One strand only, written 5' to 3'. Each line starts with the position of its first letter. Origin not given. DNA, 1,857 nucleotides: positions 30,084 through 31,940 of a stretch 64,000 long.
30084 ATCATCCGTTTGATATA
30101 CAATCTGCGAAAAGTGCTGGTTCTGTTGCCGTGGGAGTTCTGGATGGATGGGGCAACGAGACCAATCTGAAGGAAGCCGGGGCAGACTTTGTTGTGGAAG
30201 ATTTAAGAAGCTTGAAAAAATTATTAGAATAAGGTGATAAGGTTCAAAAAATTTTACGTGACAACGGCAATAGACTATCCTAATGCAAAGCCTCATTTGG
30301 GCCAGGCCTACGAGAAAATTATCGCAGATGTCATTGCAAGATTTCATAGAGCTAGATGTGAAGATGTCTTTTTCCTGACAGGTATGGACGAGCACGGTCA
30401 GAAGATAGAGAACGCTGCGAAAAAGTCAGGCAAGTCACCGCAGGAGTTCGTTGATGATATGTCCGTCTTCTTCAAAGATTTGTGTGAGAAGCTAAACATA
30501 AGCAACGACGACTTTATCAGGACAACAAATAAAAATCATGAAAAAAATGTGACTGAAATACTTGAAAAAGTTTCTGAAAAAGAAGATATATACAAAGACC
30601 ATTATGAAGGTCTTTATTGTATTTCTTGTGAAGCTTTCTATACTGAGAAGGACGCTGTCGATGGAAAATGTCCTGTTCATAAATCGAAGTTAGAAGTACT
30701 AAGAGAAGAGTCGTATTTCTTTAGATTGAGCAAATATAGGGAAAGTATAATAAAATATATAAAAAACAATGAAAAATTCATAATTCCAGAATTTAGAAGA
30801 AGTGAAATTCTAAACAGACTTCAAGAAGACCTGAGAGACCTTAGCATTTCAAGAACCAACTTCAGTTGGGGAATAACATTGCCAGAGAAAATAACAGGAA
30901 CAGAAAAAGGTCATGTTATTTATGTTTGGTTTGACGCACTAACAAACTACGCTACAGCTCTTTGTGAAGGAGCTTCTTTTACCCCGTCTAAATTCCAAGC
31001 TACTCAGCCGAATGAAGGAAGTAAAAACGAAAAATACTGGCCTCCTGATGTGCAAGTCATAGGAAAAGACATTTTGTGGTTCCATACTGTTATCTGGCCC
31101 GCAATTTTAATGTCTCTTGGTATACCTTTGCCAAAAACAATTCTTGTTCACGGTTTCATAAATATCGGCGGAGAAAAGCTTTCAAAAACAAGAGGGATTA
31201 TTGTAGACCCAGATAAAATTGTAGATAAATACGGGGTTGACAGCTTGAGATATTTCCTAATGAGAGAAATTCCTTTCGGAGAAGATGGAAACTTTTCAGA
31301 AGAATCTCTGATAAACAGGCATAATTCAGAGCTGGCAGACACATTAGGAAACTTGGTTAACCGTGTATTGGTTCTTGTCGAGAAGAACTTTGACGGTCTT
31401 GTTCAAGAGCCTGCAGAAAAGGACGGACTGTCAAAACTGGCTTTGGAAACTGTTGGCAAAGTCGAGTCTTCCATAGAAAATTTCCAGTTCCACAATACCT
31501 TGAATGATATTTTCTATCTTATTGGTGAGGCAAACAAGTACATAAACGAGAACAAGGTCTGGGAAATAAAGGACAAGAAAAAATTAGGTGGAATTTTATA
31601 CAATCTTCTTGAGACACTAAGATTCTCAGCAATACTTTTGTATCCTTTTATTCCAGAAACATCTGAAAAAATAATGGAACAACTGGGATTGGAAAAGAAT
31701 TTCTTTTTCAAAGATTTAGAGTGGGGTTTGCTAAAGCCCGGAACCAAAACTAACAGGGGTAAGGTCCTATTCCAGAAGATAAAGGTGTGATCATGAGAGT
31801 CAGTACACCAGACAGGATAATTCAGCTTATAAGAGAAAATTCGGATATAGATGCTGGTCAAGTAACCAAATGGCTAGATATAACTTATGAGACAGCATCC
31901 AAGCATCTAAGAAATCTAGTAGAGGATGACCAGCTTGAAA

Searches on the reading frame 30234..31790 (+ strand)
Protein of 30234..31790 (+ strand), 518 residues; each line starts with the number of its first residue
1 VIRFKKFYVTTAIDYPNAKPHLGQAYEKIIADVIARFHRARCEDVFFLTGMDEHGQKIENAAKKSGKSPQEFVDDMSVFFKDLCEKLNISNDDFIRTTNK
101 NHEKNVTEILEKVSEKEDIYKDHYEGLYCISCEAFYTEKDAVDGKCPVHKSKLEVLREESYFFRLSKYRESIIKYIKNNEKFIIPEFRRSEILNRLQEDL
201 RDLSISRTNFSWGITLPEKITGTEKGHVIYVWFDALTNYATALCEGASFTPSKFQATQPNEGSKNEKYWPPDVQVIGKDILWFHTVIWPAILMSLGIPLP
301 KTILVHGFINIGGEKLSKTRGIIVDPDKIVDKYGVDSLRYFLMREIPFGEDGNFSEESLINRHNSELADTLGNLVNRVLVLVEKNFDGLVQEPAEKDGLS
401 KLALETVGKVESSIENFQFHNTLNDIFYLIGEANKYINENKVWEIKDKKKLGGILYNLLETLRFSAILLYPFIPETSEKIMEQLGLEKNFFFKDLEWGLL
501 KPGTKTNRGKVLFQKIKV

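Call 61: search_protein_families(library=pfam, proteins=[window:30234-31790:+], max_evalue=0.00001)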
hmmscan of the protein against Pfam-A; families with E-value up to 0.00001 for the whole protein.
window:30234-31790:+ (518 aa): 5 families
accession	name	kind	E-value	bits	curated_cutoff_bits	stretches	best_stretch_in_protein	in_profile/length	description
PF09334.17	tRNA-synt_1g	-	8.9e-108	361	20.1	2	151-379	174-391/391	tRNA synthetases class I (M)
PF00133.28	tRNA-synt_1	-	4.7e-29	101.8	22.7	2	6-217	24-244/414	tRNA synthetases class I (I, L, M and V)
PF01406.26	tRNA-synt_1e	-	4.3e-12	46.4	27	1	19-124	22-126/301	tRNA synthetases class I (C) catalytic domain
PF08264.19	Anticodon_1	-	6.7e-09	36.2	25.1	1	405-489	10-98/148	Anticodon-binding domain of tRNA ligase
PF19303.5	Anticodon_3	-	1.9e-06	28.3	23.5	1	405-517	20-136/152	Anticodon binding domain of methionyl tRNA ligase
